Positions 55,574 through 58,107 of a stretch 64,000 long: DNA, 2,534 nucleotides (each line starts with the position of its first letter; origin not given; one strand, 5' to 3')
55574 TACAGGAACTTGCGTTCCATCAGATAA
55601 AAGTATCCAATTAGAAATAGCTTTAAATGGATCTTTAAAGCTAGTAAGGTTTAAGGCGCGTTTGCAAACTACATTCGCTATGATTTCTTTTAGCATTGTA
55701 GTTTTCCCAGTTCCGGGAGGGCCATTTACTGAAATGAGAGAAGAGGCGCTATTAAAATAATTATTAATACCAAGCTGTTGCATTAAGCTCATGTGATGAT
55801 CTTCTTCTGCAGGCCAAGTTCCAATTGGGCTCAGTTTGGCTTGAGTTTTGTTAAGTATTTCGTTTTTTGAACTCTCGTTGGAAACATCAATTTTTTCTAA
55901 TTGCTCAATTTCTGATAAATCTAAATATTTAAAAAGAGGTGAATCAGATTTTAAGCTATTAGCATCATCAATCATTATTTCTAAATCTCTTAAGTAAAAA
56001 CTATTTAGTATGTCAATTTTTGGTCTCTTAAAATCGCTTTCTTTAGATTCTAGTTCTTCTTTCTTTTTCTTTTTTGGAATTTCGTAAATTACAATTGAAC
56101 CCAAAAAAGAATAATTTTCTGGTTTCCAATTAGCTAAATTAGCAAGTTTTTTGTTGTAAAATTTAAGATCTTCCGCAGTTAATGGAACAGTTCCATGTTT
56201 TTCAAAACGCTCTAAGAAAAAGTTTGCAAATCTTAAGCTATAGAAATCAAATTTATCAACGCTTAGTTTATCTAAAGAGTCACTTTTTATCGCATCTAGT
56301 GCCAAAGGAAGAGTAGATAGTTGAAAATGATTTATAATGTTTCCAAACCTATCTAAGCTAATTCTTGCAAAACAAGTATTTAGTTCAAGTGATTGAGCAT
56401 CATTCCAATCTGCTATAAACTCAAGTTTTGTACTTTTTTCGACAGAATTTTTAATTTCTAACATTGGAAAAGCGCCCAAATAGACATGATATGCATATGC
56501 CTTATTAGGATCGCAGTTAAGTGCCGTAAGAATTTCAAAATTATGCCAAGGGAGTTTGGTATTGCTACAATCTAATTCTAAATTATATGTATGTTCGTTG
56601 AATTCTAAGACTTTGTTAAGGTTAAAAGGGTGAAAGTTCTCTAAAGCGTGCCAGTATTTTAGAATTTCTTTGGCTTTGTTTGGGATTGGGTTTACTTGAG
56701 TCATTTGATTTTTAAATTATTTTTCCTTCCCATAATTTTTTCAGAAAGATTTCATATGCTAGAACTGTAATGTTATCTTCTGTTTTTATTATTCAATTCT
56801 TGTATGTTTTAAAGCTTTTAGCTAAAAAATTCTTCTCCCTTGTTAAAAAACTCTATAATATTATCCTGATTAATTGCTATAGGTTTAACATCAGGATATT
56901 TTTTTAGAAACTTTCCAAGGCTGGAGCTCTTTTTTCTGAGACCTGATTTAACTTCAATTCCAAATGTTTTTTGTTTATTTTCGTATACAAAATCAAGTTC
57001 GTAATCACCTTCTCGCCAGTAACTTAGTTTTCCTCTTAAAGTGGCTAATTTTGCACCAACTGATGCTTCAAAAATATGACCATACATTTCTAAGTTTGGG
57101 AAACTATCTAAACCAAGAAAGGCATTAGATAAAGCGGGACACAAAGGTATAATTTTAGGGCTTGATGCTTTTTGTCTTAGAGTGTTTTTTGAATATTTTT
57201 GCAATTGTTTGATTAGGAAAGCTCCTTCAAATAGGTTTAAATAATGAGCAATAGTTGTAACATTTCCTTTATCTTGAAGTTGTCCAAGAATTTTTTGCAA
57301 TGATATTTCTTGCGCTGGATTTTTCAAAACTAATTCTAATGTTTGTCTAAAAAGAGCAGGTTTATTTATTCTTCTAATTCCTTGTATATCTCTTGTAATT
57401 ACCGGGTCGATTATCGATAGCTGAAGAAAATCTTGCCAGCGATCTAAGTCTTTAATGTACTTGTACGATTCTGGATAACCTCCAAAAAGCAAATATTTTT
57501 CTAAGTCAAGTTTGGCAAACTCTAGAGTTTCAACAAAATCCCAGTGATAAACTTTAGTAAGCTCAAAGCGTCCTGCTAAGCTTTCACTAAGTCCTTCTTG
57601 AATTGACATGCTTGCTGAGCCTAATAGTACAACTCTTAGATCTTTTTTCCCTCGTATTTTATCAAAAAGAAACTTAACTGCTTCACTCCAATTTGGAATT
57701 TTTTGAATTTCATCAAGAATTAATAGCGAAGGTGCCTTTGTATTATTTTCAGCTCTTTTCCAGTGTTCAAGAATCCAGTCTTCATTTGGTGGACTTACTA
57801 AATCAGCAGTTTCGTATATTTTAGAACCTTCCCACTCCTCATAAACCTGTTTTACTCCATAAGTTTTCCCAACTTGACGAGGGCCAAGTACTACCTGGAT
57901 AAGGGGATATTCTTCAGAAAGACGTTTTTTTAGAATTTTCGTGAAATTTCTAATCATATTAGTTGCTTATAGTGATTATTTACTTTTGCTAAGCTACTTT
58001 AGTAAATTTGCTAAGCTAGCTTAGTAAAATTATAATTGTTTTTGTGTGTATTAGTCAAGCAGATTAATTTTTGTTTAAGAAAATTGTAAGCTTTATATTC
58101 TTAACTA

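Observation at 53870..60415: Defence-island-like patch: orphan Upf1-like helicase with an unknown N-domain, COG1373-type ATPases and a small P-loop protein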

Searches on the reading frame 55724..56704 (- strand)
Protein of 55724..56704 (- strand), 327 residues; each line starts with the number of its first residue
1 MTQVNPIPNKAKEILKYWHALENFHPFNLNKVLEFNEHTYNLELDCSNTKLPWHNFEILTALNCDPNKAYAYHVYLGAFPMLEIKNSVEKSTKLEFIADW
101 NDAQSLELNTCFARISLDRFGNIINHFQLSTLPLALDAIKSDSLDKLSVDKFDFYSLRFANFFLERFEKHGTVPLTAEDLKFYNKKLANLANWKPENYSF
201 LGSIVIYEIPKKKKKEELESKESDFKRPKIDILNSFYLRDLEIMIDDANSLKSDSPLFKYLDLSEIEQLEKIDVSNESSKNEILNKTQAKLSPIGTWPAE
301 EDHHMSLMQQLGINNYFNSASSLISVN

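Call 28: search_solved_structures(query=A2, max_evalue=1)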
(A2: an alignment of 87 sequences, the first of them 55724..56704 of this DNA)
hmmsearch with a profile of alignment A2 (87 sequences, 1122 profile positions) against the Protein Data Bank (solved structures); distinct sequences matched with E-value up to 1: 136 (the best 60 are shown).
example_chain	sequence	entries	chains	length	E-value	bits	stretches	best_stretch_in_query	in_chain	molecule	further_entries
2xzo_A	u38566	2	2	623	2.3e-12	48.7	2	977-1108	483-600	REGULATOR OF NONSENSE TRANSCRIPTS 1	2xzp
2gjk_A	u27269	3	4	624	2.3e-12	48.7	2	977-1108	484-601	Regulator of nonsense transcripts 1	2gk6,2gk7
6ej5_A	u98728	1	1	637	2.5e-12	48.6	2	977-1108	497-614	Regulator of nonsense transcripts 1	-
4b3g_A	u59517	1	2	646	2.9e-12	48.4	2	1030-1111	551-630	DNA-BINDING PROTEIN SMUBP-2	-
4b3f_X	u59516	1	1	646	2.9e-12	48.4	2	1030-1111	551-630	DNA-BINDING PROTEIN SMUBP-2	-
9qwn_A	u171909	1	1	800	4.6e-12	47.7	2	978-1108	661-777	Isoform 2 of Regulator of nonsense transcripts 1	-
2wjv_A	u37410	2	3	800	4.7e-12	47.7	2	978-1108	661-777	REGULATOR OF NONSENSE TRANSCRIPTS 1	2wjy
8ftm_A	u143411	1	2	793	9.6e-10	40.1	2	694-855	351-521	5'-3' RNA helicase-like protein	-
8fth_A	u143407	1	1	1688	1.6e-08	36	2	694-855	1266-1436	5'-3' RNA helicase-like protein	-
8rd3_A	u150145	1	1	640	1.9e-08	35.8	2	1030-1094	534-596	ATP-dependent helicase NAM7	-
2xzl_A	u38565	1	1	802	4.3e-08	34.6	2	1031-1094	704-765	ATP-DEPENDENT HELICASE NAM7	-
5mzn_A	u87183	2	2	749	1e-07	33.3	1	1039-1104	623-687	Helicase SEN1,Helicase SEN1 | Helicase SEN1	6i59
9qdq_A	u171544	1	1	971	7.2e-06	27.2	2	1031-1094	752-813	ATP-dependent helicase NAM7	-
8ftk_A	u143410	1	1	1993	2.5e-05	25.4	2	694-855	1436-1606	5'-3' RNA helicase-like protein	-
5xg2_A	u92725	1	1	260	0.00061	20.8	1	529-726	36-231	Chromosome partition protein Smc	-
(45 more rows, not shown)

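Call 36: predict_structure(alignment_id=A2)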
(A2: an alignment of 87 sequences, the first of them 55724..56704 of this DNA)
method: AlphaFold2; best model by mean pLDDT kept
length: 327 residues; sequences in the alignment: 87
mean_pLDDT: 87.4   pTM: 0.83
mean pLDDT of the five models: 87.4, 85.9, 85.9, 85.4, 85.1
residues with pLDDT >= 90: 207; 70-90: 76; 50-70: 39; < 50: 5
segments of 3 or more residues with pLDDT < 50: 1-3
pLDDT, mean of each block of 10 residues (from residue 1): 61 92 94 96 96 97 96 97 93 71 87 97 93 96 94 95 93 96 97 93 95 64 68 89 94 88 71 87 89 67 76 85 75
secondary structure, 60 per line:
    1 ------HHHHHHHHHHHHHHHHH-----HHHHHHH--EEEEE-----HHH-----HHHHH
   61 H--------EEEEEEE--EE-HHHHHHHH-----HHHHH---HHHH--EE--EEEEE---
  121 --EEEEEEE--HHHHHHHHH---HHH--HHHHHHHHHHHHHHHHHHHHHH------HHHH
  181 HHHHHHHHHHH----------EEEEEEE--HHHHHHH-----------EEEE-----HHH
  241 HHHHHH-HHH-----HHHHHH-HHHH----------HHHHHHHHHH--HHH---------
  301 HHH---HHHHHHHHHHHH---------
elements in order: H7-23 H29-35 E38-42 H56-61 E70-76 H82-89 H95-99 H103-106 E113-117 E123-129 H132-140 H149-170 H177-191 E202-208 H211-217 E229-232 H238-246 H256-261 H263-266 H277-286 H307-318

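Call 38: fold_search(model_id=the predicted structure, library=pdb)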
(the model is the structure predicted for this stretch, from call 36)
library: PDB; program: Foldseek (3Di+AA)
matches with E <= 10: 17; with E <= 0.001: 0
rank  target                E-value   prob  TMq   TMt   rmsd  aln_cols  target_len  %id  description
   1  3go9                  9.9e-01  0.04  0.13  0.10  18.4       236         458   11  Predicted insulinase family protease from Yersinia pestis (released 2009-04-07)
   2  7zm0_H                4.2e+00  0.01  0.10  0.13  19.3       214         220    9  Structure of UCHL1 in complex with GK13S inhibitor (released 2022-09-14)
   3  8ppd_B                4.2e+00  0.01  0.08  0.09  14.8       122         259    6  Human inositol 1,4,5-trisphosphate 3-kinase A (IP3K) catalytic domain in complex with DL-6-deoxy-6-hydroxy-methyl-scyl (released 2024-02-28)
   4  8iuf_Qb               5.5e+00  0.01  0.09  0.08  16.4       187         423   11  Cryo-EM structure of Euglena gracilis super-complex I+III2+IV, composite (released 2024-02-28)
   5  9cxj_A                5.5e+00  0.01  0.13  0.08  22.6       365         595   11  Structure of PDE6C in complex with the rod inhibitory p gamma subunit with disordered GafA region (released 2024-12-18)
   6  7xjy_A                5.5e+00  0.01  0.09  0.05  22.1       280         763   12  Cryo-EM structure of Oryza sativa plastid glycyl-tRNA synthetase (apo form) (released 2023-05-03)
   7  9qun                  5.8e+00  0.01  0.10  0.07  21.6       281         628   12  apPol-nucleotide complex (released 2025-10-29)
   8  8zkp_A                6.1e+00  0.01  0.09  0.06  27.9       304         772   12  Cryo-EM structure of the efflux transporter MmpL5/MmpS5 from Mycobacterium tuberculosis, C3 symmetry (released 2025-05-21)
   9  7zm0_C                6.4e+00  0.01  0.10  0.14  18.2       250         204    9  Structure of UCHL1 in complex with GK13S inhibitor (released 2022-09-14)
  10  9wqx                  6.8e+00  0.01  0.09  0.09  16.4       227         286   10  aminoacyl-tRNA-dependent peptide synthase, Sbb17, complexed with streptothrisamine (released 2026-04-01)
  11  9rfu_D                7.2e+00  0.00  0.08  0.05  26.2       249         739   11  M.tuberculosis MmpS5L5-acpM complex (released 2025-08-13)
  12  2wpw_B                8.0e+00  0.01  0.11  0.11  16.6       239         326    9  Tandem GNAT protein from the clavulanic acid biosynthesis pathway (without AcCoA) (released 2009-12-29)
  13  9u4t_A                8.0e+00  0.01  0.09  0.05  20.7       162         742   17  Cryo-EM map of MSMEG_3496 in complex with AcpM, size exclusion chromatography peak1 (released 2025-12-10)
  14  9b43                  8.0e+00  0.01  0.09  0.05  20.8       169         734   15  Mycolicibacterium smegmatis MmpL4 structure (released 2024-10-02)
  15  4xrp_E                8.0e+00  0.01  0.10  0.09  24.6       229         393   11  Structure of the Pnkp1/Rnl/Hen1 RNA repair complex (released 2015-04-22)
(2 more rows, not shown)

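Call 62: fold_search(model_id=the predicted structure, library=viral)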
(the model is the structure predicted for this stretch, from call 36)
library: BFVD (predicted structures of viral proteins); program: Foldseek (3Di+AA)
matches with E <= 10: 31; with E <= 0.001: 0
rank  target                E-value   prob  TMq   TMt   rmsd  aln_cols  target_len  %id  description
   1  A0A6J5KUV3            4.8e-01  0.02  0.08  0.05  30.1       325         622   10  Bacteriophage/Gene transfer agent portal protein [uncultured Caudovirales phage]
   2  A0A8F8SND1            1.4e+00  0.04  0.13  0.19  17.9       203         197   12  (no name in the UniProt tables at hand)
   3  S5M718                2.6e+00  0.02  0.11  0.22  13.3       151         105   10  Uncharacterized protein [Sinorhizobium phage phiM12]
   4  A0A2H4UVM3            2.8e+00  0.02  0.12  0.06  18.1       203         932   12  Peptidase M16 [Bodo saltans virus]
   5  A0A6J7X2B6            3.1e+00  0.01  0.11  0.09  17.5       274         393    9  LIM domain containing protein [uncultured Caudovirales phage]
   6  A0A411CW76            3.4e+00  0.01  0.09  0.07  26.2       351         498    9  (no name in the UniProt tables at hand)
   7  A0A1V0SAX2            4.3e+00  0.01  0.13  0.06  26.2       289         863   12  Glycosyltransferase [Catovirus CTV1]
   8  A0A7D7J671            4.3e+00  0.01  0.08  0.06  22.1       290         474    9  (no name in the UniProt tables at hand)
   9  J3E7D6                4.8e+00  0.01  0.12  0.13  15.7       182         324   11  (no name in the UniProt tables at hand)
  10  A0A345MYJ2            4.8e+00  0.01  0.10  0.11  20.3       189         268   15  (no name in the UniProt tables at hand)
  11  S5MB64                5.7e+00  0.01  0.08  0.18  11.1        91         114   14  Uncharacterized protein [Sinorhizobium phage phiM12]
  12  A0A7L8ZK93            6.0e+00  0.02  0.09  0.22   7.8        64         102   11  Uncharacterized protein [Campylobacter phage F379]
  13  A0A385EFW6            6.0e+00  0.01  0.11  0.16  21.2       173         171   12  Uncharacterized protein [Caulobacter phage CcrSC]
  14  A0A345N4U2            6.0e+00  0.00  0.08  0.08  19.6       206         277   10  (no name in the UniProt tables at hand)
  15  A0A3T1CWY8            6.3e+00  0.01  0.10  0.18  17.0       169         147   10  Uncharacterized protein [Acanthamoeba castellanii medusavirus J1]
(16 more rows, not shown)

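Call 70: search_protein_families(library=phrogs, proteins=[window:55724-56704:-], max_evalue=0.01)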
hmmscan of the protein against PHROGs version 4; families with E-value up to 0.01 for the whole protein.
window:55724-56704:- (327 aa): 0 families

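Call 78: search_protein_representatives(protein=window:55820-56704:-)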
Query: 295 residues. Proteins with E-value up to 0.001 (for the whole library): 154; up to 1e-10: 29; up to 1e-30: 1. The best 150 are listed.
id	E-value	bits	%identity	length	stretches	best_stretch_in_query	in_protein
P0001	3.2e-191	650.4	100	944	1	1-295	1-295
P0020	1.2e-17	80.8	31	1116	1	13-285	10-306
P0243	7.2e-17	78.2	29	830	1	13-287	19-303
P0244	8.5e-17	78.0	34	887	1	7-274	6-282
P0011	1.2e-16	77.5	30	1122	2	11-222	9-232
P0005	6.2e-16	75.1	29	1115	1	13-276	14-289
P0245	9.1e-16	74.6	29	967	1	13-257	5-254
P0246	9.8e-16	74.5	29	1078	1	11-272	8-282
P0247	1.1e-15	74.3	35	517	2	14-156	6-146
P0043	3.8e-15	72.6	34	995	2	11-152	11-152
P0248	1.6e-14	70.5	25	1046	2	7-218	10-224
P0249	6.2e-14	68.6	33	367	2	11-153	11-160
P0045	8.0e-14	68.2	37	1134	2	9-158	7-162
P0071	4.0e-13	65.9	33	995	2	9-158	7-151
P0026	6.9e-13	65.2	31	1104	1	8-286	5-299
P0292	4.5e-08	49.4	27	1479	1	9-213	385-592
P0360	1.9e-04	37.4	29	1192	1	10-262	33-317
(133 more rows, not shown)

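Call 79: search_protein_families(library=pfam, proteins=[P0292, P0360], max_evalue=0.001)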
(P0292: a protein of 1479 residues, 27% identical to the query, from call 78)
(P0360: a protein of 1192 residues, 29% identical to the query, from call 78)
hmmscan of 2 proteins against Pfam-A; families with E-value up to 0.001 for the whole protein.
P0292 (1479 aa): 9 families
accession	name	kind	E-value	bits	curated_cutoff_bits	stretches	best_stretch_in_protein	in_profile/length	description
PF00069.31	Pkinase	-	5.7e-45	154.2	31.7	1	31-287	3-253/263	Protein kinase domain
PF07714.23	PK_Tyr_Ser-Thr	-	1.1e-30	107.2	23.1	1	33-286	5-249/258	Protein tyrosine and serine/threonine kinase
PF13086.12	AAA_11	-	2.5e-14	54.1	27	1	1156-1214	195-253/257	AAA domain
PF13087.12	AAA_12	-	3e-13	50.2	27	1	1331-1456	84-194/195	AAA domain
PF01443.25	Viral_helicase1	-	6.4e-09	36.4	21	0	1381-1453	160-227/228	Viral superfamily 1 RNA helicase core domain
PF06293.20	Kdo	-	3.9e-06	26.9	21.3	1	58-187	43-173/207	Lipopolysaccharide kinase (Kdo/WaaP) family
PF13604.12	AAA_30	-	1.7e-05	25.1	27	0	699-739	3-41/191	AAA domain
PF13245.12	AAA_19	-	0.00073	20.2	25.1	0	713-743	8-38/134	AAA domain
PF13538.12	UvrD_C_2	-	0.00076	19.7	27.4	0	1401-1453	5-52/52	UvrD-like helicase C-terminal domain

P0360 (1192 aa): 6 families
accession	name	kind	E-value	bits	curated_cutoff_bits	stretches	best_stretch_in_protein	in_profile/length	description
PF13086.12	AAA_11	-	5.5e-15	56.3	27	2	846-911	188-253/257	AAA domain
PF13087.12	AAA_12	-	3.8e-09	36.8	27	1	968-1152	19-193/195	AAA domain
PF01443.25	Viral_helicase1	-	2.1e-08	34.7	21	0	1089-1150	170-227/228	Viral superfamily 1 RNA helicase core domain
PF13604.12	AAA_30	-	9.1e-06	26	27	0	372-404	13-45/191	AAA domain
PF13245.12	AAA_19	-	8.5e-05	23.2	25.1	0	375-404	10-39/134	AAA domain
PF13191.12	AAA_16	-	0.00055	20.9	32.6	0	366-408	12-56/167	AAA ATPase domain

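Call 80: search_protein_families(library=padloc, proteins=[P0292, window:55820-56704:-], max_evalue=0.01)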
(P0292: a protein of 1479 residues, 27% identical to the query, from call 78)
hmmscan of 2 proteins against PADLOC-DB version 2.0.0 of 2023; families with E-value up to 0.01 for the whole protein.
P0292 (1479 aa): 38 families (the best 25 are shown)
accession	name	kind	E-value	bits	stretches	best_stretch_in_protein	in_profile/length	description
PDLC04042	PD-T4-6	-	3.9e-81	270.9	1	23-302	5-275/292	-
PDLC04053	PD-T4-6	-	5.4e-78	260.6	1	25-308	7-280/311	-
PDLC04061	PD-T4-6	-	1.9e-77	259.9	1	23-343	12-326/510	-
PDLC04060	PD-T4-6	-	4.3e-73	244.9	1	21-301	2-271/486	-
PDLC04054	PD-T4-6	-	1.8e-71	239.4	1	22-383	6-342/347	-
PDLC03924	MkoC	-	1.3e-69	233.5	1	693-1461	244-949/1136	-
PDLC04043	PD-T4-6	-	1.8e-69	233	1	24-299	12-277/452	-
PDLC04047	PD-T4-6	-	2.8e-67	225.1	1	22-298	5-271/327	-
PDLC01088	C3a189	-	3.6e-67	225.6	1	35-292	5-254/840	kinase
PDLC04041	PD-T4-6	-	1.6e-66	223.3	1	13-299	14-293/443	-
PDLC04039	PD-T4-6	-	1.4e-65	220.1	1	18-299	6-275/458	-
PDLC04052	PD-T4-6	-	3.5e-64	215.8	1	24-297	6-274/496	-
PDLC04138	mad6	-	6.8e-64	214.9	1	25-323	49-337/659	mads_6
PDLC04057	PD-T4-6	-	8.5e-63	210.9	1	21-301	2-272/443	-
PDLC03920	MkoA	-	9.8e-60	200.9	4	25-304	7-282/1112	-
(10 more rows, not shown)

window:55820-56704:- (295 aa): 0 families

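Call 81: find_encoding_contigs(protein=P0292, flank=8000, max_places=4)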
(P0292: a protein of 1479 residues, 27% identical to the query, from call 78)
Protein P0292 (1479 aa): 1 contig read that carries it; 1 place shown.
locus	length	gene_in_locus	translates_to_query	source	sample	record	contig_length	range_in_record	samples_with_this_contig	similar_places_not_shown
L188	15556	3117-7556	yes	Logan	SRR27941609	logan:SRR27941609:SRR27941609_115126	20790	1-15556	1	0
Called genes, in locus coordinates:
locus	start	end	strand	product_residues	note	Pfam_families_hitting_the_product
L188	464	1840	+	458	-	-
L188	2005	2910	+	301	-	-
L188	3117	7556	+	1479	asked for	PF00069:Pkinase, PF07714:PK_Tyr_Ser-Thr, PF06293:Kdo (weak), PF01443:Viral_helicase1 (faint), PF13086:AAA_11 (weak), PF13087:AAA_12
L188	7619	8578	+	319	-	-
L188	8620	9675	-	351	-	-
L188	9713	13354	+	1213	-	-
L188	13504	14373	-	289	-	-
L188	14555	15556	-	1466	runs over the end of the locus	PF02985:HEAT (faint), PF03130:HEAT_PBS (faint), PF13646:HEAT_2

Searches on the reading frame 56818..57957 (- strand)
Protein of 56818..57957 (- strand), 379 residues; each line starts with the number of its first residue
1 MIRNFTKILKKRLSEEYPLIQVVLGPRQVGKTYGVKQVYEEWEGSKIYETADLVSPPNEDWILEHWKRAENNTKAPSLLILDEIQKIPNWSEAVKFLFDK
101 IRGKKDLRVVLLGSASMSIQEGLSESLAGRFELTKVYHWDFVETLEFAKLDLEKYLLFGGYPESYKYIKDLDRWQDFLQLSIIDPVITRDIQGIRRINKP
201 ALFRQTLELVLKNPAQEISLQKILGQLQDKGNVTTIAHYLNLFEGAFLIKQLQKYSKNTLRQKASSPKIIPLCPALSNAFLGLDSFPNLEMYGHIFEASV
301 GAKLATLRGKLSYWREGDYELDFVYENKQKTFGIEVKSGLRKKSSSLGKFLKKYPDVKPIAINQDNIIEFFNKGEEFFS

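Call 3: search_protein_families(library=pfam, proteins=[window:56818-57957:-], max_evalue=0.01)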
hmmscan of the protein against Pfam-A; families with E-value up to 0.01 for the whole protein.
window:56818-57957:- (379 aa): 5 families
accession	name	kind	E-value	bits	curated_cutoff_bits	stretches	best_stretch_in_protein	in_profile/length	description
PF13635.12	DUF4143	-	6.2e-24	85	28.1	1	189-339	2-160/160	Domain of unknown function (DUF4143)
PF13173.12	AAA_14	-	1e-22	81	27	1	20-145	4-129/129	AAA domain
PF01637.24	ATPase_2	-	2.5e-05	24.6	33.2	1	8-47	10-49/225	ATPase domain predominantly from Archaea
PF13401.12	AAA_22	-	0.00024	21.8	27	0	60-115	69-124/130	AAA domain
PF00004.35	AAA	-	0.001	19.9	21.2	1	23-132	3-124/131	ATPase family associated with various cellular activities (AAA)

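Call 4: search_protein_families(library=padloc, proteins=[window:56818-57957:-], max_evalue=0.01)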
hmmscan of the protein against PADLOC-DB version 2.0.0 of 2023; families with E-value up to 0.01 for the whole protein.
window:56818-57957:- (379 aa): 9 families
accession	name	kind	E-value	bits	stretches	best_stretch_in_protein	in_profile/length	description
PDLC04791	PDC-S01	-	5.8e-124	411.8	1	3-371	4-386/395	-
PDLC04789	PDC-S01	-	5.9e-44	148.6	1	3-371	4-373/375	-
PDLC04787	PDC-S01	-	2.8e-41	139.7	1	15-342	24-361/412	-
PDLC04790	PDC-S01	-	4.2e-39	132.5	2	148-345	170-374/422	-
PDLC04786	PDC-S01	-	5.9e-22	76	2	152-367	187-415/439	-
PDLC04788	PDC-S01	-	1.5e-20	71.5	2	152-364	180-408/448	-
PDLC04792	PDC-S01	-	3.1e-14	50.4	2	292-352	336-399/452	-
PDLC04984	PDC-S27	-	0.00064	16.7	1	6-105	11-100/474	-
PDLC01037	Csx1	-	0.0054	14.3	1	136-343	116-255/320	ARF+Nuclease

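Call 11: search_protein_families(library=ncbifam, proteins=[window:56818-57957:-], max_evalue=0.01)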
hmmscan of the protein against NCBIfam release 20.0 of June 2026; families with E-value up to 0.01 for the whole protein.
window:56818-57957:- (379 aa): 0 families

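Call 70: search_protein_families(library=phrogs, proteins=[window:56818-57957:-], max_evalue=0.01)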
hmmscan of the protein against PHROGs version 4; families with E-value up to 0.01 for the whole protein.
window:56818-57957:- (379 aa): 0 families

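Call 72: search_solved_structures(query=window:56818-57957:-, max_evalue=0.01)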
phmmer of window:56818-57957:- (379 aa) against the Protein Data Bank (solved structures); distinct sequences matched with E-value up to 0.01: 0.
